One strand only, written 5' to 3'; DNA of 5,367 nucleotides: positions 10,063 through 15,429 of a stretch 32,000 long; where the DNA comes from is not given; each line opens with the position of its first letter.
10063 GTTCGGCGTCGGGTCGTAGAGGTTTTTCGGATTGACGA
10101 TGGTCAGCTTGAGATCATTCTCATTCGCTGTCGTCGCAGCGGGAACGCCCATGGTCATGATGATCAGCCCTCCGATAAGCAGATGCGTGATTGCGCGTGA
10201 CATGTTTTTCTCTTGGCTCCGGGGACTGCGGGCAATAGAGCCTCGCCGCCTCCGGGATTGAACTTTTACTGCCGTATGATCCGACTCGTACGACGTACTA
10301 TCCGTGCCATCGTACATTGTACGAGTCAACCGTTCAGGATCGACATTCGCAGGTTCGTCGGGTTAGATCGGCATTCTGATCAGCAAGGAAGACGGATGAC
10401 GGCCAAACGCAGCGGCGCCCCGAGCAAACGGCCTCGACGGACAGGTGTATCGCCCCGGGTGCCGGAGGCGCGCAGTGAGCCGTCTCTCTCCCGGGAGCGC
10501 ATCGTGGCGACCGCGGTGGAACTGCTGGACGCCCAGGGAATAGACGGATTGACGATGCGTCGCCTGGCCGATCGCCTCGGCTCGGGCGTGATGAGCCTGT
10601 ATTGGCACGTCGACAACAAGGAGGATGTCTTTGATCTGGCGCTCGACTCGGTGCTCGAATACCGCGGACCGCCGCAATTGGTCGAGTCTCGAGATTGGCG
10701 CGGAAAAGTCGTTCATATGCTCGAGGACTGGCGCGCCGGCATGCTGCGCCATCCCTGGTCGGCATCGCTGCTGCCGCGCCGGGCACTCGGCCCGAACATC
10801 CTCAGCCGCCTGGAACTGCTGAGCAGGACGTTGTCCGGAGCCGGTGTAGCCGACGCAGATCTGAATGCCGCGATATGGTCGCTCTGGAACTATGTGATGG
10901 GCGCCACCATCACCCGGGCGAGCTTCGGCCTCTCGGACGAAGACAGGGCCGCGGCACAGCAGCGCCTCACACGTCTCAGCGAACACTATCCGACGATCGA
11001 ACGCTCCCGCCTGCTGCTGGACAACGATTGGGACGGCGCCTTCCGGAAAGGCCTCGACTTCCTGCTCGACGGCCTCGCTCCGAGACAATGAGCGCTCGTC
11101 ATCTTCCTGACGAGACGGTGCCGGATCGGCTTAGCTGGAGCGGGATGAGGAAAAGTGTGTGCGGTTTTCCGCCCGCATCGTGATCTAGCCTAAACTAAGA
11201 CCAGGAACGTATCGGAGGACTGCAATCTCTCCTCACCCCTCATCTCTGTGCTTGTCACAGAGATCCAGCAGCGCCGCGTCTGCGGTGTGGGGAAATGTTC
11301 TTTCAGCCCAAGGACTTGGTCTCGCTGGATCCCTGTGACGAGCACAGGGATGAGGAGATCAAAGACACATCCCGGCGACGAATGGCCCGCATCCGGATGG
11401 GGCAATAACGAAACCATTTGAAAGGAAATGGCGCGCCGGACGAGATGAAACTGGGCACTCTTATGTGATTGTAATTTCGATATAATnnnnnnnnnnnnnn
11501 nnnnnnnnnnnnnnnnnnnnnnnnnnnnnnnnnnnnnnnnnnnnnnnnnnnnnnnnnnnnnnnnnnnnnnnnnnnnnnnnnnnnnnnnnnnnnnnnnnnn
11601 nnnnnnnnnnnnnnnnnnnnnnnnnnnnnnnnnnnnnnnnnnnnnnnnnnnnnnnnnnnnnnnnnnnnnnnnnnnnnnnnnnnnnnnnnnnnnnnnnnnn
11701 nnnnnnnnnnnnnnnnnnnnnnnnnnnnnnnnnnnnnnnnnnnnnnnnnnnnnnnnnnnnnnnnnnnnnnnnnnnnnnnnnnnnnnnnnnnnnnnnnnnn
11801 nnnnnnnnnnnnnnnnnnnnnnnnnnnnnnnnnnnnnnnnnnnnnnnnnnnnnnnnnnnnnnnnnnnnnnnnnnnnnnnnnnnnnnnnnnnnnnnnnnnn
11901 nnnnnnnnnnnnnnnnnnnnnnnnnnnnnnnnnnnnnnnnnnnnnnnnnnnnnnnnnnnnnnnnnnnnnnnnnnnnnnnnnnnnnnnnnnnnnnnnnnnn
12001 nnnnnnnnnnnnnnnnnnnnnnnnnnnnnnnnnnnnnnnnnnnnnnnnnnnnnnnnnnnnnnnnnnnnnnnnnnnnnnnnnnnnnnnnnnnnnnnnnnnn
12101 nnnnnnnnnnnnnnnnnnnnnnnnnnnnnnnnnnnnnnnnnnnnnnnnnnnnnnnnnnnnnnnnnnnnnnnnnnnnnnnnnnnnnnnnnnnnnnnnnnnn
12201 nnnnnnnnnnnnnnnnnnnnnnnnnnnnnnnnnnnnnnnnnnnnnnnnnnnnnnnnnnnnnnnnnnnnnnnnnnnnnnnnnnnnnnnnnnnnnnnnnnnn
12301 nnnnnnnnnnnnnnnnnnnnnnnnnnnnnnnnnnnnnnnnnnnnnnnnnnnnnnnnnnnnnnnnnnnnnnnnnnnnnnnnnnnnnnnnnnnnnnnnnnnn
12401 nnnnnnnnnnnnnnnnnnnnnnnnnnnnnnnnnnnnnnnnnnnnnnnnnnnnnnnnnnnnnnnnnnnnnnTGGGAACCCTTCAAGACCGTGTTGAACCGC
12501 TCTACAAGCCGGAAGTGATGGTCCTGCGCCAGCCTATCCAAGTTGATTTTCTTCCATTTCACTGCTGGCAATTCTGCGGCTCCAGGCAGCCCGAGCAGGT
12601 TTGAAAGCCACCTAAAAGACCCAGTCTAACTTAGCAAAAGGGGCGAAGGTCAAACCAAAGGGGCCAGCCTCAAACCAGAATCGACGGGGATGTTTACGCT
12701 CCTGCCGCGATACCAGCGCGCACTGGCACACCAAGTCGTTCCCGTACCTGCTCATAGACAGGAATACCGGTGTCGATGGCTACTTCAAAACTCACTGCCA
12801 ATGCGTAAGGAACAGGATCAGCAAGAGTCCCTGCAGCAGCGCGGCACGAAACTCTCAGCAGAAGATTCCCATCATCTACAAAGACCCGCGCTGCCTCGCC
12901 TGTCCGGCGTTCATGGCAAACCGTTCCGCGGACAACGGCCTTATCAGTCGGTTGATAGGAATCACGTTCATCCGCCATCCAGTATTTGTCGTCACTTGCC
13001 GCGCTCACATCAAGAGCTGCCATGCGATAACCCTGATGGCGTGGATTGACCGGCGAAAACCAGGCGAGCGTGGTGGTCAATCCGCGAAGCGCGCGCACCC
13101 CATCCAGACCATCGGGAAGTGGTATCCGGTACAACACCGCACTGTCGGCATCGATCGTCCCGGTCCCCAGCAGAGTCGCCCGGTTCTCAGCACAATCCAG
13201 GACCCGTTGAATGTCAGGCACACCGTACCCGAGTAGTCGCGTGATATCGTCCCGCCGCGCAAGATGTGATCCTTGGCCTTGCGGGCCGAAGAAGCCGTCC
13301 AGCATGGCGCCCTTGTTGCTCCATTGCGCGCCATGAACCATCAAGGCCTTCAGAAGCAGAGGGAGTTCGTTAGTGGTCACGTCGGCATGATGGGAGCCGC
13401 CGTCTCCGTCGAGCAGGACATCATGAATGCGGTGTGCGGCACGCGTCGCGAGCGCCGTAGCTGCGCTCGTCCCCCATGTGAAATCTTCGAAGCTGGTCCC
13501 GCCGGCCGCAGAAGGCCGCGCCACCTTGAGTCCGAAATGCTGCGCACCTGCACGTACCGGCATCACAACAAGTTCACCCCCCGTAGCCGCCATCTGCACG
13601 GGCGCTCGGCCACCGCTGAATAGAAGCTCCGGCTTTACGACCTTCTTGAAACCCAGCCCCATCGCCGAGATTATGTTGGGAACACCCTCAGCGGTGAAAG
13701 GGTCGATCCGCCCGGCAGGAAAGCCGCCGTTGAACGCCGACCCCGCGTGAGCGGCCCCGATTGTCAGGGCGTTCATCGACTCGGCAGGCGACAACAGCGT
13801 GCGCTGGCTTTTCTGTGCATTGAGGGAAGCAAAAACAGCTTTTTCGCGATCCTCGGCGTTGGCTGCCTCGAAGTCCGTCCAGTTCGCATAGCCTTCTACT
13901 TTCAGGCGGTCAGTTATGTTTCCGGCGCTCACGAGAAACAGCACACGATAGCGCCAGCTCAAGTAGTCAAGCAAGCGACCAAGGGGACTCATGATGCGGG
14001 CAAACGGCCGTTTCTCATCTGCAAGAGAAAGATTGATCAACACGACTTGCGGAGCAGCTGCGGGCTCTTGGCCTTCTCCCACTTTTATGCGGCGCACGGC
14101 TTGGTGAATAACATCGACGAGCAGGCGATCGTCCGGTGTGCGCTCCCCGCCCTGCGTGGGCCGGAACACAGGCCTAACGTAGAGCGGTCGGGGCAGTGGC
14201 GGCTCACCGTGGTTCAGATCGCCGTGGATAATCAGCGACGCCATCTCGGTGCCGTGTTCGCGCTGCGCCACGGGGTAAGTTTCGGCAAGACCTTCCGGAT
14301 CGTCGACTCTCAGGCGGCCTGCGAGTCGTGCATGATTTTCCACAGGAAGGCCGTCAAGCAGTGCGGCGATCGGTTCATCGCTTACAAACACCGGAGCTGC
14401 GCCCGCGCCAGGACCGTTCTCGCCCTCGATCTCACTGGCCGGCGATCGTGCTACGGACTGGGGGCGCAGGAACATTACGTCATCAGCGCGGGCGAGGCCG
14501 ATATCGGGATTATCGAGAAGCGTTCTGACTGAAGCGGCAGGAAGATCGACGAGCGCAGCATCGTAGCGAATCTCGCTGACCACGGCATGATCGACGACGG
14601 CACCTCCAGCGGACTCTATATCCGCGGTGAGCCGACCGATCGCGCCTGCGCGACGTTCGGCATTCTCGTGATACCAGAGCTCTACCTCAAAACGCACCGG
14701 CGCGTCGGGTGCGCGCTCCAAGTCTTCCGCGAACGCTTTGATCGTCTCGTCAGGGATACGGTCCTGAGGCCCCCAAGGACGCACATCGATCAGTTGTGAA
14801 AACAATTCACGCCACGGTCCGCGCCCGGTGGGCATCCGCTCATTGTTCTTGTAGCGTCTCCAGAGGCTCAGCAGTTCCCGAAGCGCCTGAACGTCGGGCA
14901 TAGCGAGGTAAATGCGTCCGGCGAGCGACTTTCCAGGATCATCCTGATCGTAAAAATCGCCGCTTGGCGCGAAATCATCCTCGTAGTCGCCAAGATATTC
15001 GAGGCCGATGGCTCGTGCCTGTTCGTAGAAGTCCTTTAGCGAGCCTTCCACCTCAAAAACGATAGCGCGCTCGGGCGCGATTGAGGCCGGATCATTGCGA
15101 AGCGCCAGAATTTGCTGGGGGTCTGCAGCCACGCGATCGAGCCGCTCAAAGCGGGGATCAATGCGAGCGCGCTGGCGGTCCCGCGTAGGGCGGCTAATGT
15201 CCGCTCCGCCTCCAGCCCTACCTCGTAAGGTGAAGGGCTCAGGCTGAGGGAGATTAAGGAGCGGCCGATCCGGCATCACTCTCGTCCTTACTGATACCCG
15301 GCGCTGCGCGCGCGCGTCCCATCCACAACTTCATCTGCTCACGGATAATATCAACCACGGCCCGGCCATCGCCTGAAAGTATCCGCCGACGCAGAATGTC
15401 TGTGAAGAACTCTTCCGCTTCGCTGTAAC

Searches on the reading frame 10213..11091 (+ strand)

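Call 44: search_protein_families(library=pfam, proteins=[window:10213-11091:+], max_evalue=0.001)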
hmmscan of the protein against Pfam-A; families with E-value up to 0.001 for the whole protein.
window:10213-11091:+ (292 aa): 2 families
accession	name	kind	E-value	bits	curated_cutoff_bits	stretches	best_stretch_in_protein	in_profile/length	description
PF02909.22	TetR_C_1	-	3.9e-12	46.7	21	1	160-289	7-143/146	Tetracyclin repressor-like, C-terminal domain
PF00440.29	TetR_N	-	3.1e-09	36.9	24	1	97-141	1-45/47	Bacterial regulatory proteins, tetR family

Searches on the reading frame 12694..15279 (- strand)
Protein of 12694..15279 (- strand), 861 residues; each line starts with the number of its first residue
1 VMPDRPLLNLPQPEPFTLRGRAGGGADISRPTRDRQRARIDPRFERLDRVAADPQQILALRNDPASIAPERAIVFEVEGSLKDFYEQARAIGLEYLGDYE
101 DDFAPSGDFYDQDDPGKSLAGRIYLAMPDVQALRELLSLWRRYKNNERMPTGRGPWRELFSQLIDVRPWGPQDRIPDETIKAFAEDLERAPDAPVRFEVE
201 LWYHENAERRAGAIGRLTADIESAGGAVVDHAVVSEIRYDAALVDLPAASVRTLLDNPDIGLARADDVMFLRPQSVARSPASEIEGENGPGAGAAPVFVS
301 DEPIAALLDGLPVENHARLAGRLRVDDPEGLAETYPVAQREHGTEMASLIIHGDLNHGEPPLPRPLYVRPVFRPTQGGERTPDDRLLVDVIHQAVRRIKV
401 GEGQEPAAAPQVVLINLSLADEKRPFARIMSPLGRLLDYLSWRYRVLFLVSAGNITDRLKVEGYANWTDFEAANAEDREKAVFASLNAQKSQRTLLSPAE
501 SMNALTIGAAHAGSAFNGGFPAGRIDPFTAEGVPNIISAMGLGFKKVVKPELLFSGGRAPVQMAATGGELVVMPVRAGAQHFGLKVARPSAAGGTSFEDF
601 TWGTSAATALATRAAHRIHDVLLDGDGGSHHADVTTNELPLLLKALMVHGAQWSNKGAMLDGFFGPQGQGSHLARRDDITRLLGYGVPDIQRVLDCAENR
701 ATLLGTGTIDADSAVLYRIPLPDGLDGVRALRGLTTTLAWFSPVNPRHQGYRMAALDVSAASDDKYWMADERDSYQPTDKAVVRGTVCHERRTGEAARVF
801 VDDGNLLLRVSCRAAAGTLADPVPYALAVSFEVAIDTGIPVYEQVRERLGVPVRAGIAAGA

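Call 44: search_protein_families(library=pfam, proteins=[window:12694-15279:-], max_evalue=0.001)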
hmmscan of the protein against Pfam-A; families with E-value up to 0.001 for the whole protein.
window:12694-15279:- (861 aa): 1 family
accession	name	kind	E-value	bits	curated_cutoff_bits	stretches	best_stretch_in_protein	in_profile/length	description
PF00082.27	Peptidase_S8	-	4.9e-11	42.9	21.8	1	314-665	15-286/288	Subtilase family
